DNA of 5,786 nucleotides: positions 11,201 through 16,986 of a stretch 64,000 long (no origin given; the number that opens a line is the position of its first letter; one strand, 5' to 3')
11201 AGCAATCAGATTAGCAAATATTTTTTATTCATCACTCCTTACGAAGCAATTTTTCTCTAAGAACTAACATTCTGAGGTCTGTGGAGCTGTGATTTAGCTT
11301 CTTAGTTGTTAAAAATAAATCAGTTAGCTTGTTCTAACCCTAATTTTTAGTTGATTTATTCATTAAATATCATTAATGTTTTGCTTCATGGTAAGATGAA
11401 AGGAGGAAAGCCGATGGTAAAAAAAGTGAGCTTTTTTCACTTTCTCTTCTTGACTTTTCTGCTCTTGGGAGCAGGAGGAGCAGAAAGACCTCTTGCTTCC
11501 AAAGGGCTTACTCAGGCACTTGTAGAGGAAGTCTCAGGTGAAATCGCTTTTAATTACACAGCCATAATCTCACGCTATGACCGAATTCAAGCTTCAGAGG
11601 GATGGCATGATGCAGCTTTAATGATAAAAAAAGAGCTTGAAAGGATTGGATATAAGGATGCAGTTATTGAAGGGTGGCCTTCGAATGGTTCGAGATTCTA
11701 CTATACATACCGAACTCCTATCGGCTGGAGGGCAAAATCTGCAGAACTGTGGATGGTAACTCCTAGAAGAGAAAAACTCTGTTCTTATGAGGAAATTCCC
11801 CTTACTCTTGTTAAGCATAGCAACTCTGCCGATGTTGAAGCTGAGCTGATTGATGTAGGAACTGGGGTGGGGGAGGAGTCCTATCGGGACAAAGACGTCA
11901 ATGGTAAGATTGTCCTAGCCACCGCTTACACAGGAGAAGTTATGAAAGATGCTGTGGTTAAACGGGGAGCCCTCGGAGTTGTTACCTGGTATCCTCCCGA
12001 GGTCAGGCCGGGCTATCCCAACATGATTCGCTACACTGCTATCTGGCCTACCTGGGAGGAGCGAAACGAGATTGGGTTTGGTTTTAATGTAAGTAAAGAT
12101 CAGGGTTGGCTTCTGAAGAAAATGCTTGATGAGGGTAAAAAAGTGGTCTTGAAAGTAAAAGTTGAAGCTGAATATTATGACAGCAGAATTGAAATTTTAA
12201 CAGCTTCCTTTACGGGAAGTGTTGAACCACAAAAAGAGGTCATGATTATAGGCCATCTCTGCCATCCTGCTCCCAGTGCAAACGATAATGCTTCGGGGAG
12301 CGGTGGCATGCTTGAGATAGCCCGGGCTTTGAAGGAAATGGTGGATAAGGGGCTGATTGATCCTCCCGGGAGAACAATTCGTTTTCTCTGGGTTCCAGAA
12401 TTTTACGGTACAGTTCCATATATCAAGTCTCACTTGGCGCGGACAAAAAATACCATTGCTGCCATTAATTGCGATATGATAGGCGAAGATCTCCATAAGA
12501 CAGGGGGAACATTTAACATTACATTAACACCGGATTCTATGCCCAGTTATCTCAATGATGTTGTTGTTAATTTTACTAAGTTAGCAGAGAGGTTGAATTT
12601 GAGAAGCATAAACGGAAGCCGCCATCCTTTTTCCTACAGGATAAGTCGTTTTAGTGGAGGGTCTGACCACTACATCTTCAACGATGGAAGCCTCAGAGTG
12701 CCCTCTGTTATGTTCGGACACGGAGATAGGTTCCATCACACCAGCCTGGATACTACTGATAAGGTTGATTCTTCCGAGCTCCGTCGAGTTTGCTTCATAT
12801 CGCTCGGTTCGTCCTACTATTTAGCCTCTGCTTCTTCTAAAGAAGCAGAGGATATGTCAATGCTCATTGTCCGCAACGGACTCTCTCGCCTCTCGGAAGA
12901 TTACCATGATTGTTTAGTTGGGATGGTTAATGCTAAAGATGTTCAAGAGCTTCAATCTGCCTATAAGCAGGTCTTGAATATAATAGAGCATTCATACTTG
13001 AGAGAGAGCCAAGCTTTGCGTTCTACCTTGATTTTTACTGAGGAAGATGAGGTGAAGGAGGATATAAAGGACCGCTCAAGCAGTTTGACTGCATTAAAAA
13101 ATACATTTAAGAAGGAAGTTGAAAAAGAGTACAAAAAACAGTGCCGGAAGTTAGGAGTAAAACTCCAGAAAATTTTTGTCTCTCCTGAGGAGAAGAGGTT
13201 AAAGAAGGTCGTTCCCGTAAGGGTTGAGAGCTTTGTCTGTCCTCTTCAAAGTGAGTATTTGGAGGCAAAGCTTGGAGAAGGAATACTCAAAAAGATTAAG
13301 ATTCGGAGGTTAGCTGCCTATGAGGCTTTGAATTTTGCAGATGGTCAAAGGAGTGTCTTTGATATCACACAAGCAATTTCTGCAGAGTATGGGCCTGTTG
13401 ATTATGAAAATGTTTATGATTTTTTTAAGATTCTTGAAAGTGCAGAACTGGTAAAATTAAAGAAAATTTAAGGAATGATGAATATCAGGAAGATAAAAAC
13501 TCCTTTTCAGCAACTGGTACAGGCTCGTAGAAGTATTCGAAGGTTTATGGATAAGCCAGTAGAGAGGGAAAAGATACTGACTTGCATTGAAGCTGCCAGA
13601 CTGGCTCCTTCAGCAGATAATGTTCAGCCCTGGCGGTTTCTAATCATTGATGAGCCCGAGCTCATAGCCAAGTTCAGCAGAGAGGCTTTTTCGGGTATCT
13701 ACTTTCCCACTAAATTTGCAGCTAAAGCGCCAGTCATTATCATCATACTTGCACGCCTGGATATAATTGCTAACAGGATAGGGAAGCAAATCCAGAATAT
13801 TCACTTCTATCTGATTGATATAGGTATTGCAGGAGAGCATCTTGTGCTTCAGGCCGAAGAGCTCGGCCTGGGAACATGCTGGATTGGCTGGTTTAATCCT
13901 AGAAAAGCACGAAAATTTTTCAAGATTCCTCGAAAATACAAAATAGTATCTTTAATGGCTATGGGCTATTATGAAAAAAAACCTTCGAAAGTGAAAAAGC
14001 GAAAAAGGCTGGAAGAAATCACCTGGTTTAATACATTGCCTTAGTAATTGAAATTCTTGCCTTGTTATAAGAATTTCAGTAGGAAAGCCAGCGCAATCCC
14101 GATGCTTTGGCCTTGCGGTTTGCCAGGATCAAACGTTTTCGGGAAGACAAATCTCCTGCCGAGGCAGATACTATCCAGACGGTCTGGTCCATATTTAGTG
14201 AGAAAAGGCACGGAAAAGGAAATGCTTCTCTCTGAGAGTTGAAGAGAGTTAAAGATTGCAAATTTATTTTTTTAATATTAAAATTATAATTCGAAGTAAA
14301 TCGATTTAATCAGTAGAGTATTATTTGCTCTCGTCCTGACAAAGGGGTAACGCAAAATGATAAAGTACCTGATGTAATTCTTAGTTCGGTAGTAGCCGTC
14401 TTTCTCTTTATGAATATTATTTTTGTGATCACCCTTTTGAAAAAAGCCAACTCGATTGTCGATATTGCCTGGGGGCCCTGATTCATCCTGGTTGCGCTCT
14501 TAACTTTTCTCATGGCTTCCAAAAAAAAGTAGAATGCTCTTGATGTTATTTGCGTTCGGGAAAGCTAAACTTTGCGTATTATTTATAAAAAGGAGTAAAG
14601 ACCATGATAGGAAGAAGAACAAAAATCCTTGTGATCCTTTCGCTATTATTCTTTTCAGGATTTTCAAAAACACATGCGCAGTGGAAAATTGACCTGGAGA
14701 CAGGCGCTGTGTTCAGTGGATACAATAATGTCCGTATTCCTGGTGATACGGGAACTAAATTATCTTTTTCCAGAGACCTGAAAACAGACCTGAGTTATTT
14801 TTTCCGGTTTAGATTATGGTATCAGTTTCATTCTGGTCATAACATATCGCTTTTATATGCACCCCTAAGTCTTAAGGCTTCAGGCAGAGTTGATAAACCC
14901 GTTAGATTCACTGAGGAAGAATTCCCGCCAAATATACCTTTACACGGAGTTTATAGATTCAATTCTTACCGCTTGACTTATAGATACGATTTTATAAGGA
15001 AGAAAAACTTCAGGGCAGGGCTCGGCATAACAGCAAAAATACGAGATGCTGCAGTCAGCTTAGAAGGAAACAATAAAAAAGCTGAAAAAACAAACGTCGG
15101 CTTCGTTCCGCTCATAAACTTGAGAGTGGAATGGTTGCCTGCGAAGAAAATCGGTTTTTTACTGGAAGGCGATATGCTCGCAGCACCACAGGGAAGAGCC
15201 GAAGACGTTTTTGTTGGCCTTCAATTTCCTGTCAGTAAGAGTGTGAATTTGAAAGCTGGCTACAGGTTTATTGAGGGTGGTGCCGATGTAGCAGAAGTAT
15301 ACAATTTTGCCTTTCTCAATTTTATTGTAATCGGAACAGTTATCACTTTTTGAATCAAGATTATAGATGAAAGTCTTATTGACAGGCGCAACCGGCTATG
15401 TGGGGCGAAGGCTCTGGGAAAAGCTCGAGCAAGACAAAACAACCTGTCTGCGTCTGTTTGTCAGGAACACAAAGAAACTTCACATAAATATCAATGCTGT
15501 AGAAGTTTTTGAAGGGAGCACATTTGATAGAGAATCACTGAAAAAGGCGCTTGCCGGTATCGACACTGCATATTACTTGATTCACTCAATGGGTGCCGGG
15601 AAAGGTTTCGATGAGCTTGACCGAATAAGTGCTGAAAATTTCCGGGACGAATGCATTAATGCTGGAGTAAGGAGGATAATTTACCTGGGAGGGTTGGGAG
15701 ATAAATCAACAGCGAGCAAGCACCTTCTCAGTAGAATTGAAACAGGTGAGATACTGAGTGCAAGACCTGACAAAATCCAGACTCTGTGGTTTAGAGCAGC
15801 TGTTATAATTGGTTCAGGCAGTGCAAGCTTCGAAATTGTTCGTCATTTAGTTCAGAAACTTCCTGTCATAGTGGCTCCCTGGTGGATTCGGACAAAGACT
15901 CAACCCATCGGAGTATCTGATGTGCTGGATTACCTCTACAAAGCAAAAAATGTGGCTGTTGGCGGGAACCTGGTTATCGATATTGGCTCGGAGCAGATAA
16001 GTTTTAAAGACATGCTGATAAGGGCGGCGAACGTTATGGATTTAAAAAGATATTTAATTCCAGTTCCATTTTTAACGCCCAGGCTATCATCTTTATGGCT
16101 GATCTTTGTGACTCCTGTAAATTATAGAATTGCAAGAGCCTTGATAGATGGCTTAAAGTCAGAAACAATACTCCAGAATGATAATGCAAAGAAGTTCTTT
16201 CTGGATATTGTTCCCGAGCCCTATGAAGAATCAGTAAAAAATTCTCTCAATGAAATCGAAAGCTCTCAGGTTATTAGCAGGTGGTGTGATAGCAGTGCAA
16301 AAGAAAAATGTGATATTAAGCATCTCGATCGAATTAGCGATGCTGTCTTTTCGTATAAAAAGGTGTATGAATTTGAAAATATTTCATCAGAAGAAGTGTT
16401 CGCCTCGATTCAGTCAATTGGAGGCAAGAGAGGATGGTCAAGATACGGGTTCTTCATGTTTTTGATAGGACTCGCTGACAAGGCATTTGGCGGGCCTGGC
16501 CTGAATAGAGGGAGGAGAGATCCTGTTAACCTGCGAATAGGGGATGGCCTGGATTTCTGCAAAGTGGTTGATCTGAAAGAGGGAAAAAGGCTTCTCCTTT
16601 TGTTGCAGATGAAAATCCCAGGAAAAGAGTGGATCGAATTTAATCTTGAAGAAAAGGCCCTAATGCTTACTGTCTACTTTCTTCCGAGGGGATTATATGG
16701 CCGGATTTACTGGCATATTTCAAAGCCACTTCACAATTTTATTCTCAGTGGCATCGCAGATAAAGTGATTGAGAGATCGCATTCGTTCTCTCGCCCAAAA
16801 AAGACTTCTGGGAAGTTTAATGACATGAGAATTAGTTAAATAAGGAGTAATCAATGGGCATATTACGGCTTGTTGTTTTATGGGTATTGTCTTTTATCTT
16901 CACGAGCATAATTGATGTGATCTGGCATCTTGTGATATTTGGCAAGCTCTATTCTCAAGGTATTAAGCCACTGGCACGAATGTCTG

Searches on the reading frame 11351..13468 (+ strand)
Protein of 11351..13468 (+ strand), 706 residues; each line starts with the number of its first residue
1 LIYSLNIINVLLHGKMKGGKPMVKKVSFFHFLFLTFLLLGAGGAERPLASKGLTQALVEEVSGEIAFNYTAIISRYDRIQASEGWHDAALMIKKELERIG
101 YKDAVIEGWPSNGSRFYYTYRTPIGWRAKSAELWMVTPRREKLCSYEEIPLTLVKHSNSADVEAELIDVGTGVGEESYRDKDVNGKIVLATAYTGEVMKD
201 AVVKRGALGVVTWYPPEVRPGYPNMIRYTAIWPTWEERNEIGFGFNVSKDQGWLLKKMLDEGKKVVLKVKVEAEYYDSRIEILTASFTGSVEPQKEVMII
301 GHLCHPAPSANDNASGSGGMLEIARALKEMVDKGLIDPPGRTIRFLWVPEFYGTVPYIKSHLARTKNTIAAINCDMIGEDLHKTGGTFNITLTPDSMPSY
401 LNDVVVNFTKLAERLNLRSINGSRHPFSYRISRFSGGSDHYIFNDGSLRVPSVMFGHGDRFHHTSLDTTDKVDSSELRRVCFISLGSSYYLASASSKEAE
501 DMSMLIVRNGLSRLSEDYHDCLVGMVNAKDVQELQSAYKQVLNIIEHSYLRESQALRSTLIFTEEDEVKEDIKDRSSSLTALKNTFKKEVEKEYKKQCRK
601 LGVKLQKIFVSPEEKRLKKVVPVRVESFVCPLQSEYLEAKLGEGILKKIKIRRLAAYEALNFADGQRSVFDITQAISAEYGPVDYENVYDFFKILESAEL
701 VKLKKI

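Call 95: search_protein_families(library=pfam, proteins=[window:11351-13468:+], max_evalue=0.00001)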
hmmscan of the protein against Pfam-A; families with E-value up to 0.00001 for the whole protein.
window:11351-13468:+ (706 aa): 2 families
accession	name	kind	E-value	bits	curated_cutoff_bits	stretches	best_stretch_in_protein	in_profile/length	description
PF04389.22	Peptidase_M28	-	2.2e-15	57.3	21.3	1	287-481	6-186/193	Peptidase family M28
PF16254.10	DUF4910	-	2.6e-09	36.8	26.6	1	292-381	66-148/247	Domain of unknown function (DUF4910)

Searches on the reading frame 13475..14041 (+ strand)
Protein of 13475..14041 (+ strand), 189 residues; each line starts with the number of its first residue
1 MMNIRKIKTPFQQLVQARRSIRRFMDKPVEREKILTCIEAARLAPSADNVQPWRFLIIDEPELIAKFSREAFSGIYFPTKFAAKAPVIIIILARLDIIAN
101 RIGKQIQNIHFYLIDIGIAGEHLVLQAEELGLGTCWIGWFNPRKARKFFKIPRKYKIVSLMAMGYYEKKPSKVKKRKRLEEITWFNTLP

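Call 95: search_protein_families(library=pfam, proteins=[window:13475-14041:+], max_evalue=0.00001)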
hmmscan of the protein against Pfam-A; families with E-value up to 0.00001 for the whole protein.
window:13475-14041:+ (189 aa): 2 families
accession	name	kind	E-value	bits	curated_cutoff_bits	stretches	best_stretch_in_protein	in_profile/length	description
PF00881.29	Nitroreductase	-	2e-32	113.1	23.5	1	16-165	2-167/167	Nitroreductase family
PF14512.11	TM1586_NiRdase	-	9.5e-21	74.8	27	1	112-184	80-150/215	Putative TM nitroreductase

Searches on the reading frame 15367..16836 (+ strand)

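Call 95: search_protein_families(library=pfam, proteins=[window:15367-16836:+], max_evalue=0.00001)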
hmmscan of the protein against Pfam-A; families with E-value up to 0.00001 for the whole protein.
window:15367-16836:+ (490 aa): 4 families
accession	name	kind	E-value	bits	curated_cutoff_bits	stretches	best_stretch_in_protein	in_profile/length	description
PF11066.14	DUF2867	-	1.2e-19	71.5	27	1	328-461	5-140/142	Protein of unknown function (DUF2867)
PF13460.12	NAD_binding_10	-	2.5e-14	54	27.2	1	7-115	1-104/184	NAD(P)H-binding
PF05368.20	NmrA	-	4.5e-07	30.2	27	1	2-107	4-105/298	NmrA-like family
PF01370.27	Epimerase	-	1.7e-06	28.1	20.9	1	3-72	1-72/240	NAD dependent epimerase/dehydratase family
